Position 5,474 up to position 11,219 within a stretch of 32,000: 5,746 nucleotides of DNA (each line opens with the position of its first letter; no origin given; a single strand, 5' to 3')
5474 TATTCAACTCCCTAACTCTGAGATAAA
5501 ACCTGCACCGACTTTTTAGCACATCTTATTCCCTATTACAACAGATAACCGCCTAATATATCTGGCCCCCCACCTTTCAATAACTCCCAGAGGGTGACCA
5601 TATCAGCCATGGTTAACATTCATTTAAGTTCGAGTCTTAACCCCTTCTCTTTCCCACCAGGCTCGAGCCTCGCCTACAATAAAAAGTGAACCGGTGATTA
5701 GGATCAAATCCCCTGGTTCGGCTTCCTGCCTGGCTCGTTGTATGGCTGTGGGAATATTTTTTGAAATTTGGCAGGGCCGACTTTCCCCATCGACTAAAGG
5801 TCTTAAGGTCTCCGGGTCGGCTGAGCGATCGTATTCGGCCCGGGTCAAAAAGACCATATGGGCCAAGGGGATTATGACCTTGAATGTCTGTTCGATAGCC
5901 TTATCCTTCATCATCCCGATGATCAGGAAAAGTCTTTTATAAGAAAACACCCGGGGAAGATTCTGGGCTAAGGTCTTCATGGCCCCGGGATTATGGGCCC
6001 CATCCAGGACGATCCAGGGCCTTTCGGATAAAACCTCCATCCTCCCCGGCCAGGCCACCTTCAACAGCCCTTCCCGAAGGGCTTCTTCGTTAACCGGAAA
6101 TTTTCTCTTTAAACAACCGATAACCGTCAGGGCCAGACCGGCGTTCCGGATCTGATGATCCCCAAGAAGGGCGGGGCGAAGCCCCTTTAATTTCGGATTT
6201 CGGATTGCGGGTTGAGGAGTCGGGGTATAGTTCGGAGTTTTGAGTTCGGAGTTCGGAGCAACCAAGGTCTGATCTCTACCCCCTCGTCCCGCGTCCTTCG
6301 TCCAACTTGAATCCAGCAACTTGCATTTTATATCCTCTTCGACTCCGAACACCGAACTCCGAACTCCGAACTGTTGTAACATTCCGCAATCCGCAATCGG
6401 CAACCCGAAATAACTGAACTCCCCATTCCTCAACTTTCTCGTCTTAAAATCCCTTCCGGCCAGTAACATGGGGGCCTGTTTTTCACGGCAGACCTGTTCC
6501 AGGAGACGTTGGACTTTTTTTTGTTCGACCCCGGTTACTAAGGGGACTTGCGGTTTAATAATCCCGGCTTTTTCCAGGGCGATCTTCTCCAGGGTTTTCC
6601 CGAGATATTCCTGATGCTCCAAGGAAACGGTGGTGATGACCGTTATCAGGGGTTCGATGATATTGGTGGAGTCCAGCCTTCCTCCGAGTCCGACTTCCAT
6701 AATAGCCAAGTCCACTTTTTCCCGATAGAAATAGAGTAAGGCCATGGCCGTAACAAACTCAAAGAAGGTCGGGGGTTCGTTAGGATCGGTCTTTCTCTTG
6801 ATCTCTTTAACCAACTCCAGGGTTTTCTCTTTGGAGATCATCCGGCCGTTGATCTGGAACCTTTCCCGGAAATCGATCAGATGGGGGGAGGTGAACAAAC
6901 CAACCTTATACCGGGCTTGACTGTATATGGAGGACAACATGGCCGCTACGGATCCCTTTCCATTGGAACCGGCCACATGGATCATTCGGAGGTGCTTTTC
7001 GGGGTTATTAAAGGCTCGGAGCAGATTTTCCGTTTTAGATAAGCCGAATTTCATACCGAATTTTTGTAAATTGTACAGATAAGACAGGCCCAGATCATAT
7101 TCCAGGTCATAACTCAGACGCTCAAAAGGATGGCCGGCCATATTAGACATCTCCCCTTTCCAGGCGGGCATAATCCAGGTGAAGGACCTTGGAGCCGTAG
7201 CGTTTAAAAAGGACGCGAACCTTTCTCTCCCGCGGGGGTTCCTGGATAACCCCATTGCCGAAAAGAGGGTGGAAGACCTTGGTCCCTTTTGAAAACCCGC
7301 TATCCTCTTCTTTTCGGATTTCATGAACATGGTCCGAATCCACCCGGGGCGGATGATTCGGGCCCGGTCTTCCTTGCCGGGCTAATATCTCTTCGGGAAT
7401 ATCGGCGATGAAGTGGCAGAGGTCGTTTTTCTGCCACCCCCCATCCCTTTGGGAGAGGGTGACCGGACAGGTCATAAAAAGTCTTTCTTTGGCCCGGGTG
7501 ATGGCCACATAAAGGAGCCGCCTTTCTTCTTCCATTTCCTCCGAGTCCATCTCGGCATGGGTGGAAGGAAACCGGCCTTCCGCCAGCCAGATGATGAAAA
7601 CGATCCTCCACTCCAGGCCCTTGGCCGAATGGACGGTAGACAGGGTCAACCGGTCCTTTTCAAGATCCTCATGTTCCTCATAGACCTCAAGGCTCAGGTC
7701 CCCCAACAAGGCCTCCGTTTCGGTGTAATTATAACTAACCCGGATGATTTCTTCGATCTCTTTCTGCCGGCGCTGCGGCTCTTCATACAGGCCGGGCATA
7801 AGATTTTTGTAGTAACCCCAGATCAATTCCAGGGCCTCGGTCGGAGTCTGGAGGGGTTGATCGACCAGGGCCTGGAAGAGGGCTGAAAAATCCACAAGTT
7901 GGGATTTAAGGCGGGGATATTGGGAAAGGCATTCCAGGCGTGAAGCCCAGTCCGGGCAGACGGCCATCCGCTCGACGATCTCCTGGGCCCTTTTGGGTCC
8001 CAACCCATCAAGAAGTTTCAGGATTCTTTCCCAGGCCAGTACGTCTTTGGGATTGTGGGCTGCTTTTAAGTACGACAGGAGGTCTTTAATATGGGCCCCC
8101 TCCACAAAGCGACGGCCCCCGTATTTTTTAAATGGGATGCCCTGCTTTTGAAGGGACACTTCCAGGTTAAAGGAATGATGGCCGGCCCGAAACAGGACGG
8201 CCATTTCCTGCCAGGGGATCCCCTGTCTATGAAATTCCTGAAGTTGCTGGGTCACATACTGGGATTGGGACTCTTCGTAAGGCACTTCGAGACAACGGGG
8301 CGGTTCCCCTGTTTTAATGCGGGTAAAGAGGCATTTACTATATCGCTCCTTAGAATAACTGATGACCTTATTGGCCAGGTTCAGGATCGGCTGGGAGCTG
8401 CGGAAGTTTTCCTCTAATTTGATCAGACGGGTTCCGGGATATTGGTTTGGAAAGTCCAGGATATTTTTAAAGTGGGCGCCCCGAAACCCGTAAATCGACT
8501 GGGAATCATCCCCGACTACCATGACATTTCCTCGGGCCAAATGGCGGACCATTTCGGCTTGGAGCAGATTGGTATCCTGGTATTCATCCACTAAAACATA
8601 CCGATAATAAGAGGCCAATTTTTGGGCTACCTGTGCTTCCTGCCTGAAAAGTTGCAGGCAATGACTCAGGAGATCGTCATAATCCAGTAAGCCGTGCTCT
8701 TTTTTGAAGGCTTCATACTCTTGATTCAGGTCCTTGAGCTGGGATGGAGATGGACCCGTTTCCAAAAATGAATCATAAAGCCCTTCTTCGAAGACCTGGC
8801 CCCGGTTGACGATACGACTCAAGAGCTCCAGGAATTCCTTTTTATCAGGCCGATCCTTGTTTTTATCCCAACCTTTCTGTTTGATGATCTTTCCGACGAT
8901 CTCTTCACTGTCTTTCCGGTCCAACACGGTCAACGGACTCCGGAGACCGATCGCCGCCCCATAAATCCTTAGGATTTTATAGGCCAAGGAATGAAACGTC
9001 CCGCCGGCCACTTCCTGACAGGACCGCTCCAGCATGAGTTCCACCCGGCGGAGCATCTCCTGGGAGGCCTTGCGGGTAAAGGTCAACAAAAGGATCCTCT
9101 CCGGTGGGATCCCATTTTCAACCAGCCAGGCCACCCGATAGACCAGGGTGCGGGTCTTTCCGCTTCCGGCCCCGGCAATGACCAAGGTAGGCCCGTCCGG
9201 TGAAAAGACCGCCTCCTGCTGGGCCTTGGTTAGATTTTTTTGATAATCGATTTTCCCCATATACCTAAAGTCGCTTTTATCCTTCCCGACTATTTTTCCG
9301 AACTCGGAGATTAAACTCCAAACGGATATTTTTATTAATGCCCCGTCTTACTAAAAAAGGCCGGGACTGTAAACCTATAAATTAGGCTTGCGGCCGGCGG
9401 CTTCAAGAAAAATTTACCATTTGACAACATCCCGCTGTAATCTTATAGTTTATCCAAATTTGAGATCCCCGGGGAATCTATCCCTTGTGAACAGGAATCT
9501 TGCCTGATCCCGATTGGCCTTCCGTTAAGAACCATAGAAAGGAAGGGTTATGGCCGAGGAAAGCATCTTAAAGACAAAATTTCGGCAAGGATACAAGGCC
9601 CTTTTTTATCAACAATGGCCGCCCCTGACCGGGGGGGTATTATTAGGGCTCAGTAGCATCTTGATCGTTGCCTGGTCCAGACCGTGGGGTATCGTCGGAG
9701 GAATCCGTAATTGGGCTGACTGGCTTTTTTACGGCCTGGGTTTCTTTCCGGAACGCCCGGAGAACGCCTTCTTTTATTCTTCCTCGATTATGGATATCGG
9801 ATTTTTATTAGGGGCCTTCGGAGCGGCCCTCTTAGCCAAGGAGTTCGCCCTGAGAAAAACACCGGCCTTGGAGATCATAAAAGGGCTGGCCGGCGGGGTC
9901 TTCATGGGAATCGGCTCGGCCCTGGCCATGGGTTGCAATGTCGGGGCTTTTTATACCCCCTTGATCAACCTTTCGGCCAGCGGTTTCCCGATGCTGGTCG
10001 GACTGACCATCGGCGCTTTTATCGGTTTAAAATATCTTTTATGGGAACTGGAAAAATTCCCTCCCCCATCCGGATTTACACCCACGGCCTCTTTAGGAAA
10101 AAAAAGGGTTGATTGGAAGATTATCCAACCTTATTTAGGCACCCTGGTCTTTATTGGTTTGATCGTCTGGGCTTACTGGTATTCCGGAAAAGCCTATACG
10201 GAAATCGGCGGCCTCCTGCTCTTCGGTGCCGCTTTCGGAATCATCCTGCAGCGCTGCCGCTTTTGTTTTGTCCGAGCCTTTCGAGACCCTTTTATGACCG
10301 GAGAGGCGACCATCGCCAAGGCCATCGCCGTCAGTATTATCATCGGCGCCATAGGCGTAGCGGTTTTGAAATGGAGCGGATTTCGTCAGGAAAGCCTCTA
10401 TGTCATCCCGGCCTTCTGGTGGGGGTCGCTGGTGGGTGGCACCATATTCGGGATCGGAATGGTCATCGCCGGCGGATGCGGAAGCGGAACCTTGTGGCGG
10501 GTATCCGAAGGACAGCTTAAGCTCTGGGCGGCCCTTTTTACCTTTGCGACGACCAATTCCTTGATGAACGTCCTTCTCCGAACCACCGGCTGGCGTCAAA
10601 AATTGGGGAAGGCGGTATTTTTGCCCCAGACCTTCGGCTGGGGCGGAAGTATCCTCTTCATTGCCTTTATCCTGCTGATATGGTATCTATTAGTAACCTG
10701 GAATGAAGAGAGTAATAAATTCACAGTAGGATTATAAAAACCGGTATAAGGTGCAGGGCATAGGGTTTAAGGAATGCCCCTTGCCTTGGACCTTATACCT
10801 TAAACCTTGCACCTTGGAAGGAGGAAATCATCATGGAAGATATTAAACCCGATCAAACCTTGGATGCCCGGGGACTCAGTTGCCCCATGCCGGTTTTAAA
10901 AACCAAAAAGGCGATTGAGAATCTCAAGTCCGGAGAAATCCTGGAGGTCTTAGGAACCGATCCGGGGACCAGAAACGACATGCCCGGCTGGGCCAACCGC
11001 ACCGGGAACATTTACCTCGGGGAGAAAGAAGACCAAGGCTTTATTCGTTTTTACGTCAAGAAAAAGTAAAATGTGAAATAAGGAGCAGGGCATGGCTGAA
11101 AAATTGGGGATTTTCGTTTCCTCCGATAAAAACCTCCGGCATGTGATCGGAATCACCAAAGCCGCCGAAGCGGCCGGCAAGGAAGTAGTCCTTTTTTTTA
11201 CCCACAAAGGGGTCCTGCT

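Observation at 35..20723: Hairpin elements share an architecture (tandem 7-8-mers mirrored on the opposite arm) but not a sequence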

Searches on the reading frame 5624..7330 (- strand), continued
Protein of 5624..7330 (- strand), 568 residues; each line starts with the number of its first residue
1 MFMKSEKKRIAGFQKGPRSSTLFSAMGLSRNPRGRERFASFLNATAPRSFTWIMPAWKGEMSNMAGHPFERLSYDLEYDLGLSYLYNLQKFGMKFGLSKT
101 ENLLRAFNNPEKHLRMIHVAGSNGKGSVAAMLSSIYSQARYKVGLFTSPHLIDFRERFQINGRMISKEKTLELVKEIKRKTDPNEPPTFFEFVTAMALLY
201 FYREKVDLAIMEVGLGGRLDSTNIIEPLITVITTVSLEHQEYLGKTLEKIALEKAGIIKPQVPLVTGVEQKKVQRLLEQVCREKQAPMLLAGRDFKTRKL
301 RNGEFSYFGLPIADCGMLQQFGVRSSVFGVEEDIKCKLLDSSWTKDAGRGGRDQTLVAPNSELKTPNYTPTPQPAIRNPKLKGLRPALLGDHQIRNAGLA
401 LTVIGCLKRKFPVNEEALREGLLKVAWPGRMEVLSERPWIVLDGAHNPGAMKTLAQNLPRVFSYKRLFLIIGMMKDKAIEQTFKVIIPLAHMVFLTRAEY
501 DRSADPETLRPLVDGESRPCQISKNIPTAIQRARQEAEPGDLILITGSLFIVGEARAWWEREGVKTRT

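Call 56: search_solved_structures(query=P0001, show_alignments=1, max_evalue=1e-10)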
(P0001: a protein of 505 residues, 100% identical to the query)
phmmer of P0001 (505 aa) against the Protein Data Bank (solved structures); distinct sequences matched with E-value up to 1e-10: 10.
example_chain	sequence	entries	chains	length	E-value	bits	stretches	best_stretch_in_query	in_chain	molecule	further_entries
1o5z_A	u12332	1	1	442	3.4e-75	256.7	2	15-246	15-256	folylpolyglutamate synthase/dihydrofolate synthase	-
1fgs_A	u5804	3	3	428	2.9e-53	184.3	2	19-210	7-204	FOLYLPOLYGLUTAMATE SYNTHETASE | FOLYLPOLYGLUTAMATE SYNTHASE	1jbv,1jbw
2gca_A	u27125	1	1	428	1.1e-52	182.5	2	19-210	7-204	Folylpolyglutamate synthase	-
2gc6_A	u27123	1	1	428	2.8e-52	181.1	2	19-210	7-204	Folylpolyglutamate synthase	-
2gc5_A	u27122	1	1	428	7.2e-52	179.7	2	19-210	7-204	Folylpolyglutamate synthase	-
2gcb_A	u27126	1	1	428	9.8e-52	179.3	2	19-210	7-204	Folylpolyglutamate synthase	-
3n2a_A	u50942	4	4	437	2.1e-47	165.1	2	19-206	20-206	Bifunctional folylpolyglutamate synthase/dihydrofolate synthase | Dihydrofolate:folylpolyglutamate synthetase | Dihydrofolate synthase / folylpolyglutamate synt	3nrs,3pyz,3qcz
1w78_A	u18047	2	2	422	2.9e-47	164.6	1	19-226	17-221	FOLC BIFUNCTIONAL PROTEIN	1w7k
2vor_A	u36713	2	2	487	1.8e-41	145.5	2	34-220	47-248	FOLYLPOLYGLUTAMATE SYNTHASE PROTEIN FOLC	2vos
6k8c_A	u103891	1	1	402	1.2e-35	126.2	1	30-229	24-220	Folylpolyglutamate synthase (FolC)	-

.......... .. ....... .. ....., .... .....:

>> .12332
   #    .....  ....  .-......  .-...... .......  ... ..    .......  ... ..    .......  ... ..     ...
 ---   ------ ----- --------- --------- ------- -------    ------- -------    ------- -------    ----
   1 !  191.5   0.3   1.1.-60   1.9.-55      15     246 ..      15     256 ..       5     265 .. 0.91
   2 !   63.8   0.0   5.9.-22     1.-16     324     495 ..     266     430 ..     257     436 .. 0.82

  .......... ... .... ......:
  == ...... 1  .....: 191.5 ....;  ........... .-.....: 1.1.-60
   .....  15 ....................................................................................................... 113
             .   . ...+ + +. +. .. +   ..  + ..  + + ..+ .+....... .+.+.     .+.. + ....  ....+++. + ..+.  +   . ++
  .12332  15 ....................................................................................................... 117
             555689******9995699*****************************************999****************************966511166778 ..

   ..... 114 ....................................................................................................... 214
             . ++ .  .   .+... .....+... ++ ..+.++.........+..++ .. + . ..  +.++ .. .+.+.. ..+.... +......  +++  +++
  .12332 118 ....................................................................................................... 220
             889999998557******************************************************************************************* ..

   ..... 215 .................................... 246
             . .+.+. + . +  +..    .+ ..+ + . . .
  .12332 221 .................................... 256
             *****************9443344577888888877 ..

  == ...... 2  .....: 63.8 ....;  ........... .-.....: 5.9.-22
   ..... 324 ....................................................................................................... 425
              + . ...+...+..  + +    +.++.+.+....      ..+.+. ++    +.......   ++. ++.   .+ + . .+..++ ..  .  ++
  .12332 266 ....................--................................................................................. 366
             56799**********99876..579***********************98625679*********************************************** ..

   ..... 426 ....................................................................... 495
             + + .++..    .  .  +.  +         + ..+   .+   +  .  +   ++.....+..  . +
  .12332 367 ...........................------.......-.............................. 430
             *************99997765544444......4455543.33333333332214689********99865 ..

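Call 62: predict_structure(alignment_id=A4)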
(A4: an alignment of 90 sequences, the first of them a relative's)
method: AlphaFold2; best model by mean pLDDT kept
length: 505 residues; sequences in the alignment: 90
mean_pLDDT: 84.1   pTM: 0.84
mean pLDDT of the five models: 84.1, 83.9, 82.8, 82.1, 80.8
residues with pLDDT >= 90: 325; 70-90: 88; 50-70: 20; < 50: 72
segments of 3 or more residues with pLDDT < 50: 1-5, 30-34, 250-253, 255-307, 503-505
pLDDT, mean of each block of 10 residues (from residue 1): 55 83 74 65 95 95 96 98 77 93 95 93 88 97 97 79 95 85 91 95 97 98 97 94 86 45 37 35 34 35 41 81 95 98 97 98 91 95 93 95 98 93 97 90 96 95 95 97 92 85 46
secondary structure, 60 per line:
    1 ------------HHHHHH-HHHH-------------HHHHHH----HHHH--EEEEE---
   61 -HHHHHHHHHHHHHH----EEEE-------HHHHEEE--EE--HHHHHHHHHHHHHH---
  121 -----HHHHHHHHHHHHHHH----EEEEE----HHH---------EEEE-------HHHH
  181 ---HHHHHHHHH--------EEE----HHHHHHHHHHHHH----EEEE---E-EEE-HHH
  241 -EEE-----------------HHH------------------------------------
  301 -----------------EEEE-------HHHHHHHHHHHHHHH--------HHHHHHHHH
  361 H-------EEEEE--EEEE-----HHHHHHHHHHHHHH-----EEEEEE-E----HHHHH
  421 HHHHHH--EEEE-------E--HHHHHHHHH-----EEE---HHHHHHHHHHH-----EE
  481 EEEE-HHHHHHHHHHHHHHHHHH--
elements in order: H13-18 H20-23 H37-42 H47-50 E53-57 H62-75 E80-83 H91-94 E95-97 H104-117 H126-140 E145-149 E166-169 H177-180 H184-192 E201-203 H208-220 E225-228 E234-236 E242-244 E318-321 H329-343 H352-361 E369-373 E376-379 H385-398 E404-409 H416-426 E429-432 H443-451 E457-459 H463-473 E479-484 H486-503
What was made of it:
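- The insert has pLDDT below 50, lies between two confident strands, and replaces a 9-residue turn of 1O5Z (calls 56, 62).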

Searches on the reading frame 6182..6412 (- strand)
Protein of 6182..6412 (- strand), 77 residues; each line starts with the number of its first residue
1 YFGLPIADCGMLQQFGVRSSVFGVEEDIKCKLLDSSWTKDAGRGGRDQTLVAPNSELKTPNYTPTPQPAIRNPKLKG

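Call 100: search_protein_representatives(protein=window:6182-6412:-)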
Query: 77 residues. Proteins with E-value up to 0.001 (for the whole library): 0; up to 1e-10: 0; up to 1e-30: 0. The best 0 are listed.
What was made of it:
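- On Rickettsia palindromic elements: A phmmer search with the insert peptide found nothing (call 100).
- Tried and rejected: A phmmer search with the 77-residue insert peptide against 1.84 billion representatives gave no hit (call 100).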

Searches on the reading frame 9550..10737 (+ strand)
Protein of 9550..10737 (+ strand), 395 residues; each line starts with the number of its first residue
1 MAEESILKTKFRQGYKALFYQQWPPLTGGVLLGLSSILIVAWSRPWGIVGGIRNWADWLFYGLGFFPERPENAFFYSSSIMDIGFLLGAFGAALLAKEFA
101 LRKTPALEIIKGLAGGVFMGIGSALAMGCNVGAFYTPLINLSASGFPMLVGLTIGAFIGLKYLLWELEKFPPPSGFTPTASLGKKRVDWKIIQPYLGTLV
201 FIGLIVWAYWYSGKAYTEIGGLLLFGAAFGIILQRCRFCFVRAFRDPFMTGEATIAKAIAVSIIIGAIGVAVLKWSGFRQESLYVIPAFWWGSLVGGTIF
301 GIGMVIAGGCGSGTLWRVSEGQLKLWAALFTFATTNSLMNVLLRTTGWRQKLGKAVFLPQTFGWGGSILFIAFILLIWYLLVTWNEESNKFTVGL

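Call 19: search_protein_families(library=pfam, proteins=[window:9550-10737:+])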
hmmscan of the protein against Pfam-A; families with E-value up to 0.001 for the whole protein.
window:9550-10737:+ (395 aa): 1 family
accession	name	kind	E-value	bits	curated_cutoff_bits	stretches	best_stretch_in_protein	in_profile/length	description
PF04143.19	Sulf_transp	-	6.2e-53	180.8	27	2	12-158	166-310/310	Sulphur transport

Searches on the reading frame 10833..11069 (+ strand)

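Call 19: search_protein_families(library=pfam, proteins=[window:10833-11069:+])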
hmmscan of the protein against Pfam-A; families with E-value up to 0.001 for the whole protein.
window:10833-11069:+ (78 aa): 1 family
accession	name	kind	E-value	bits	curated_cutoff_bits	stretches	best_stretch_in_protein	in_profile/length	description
PF01206.22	TusA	-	1.3e-25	89.4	28.6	1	9-77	2-70/70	Sulfurtransferase TusA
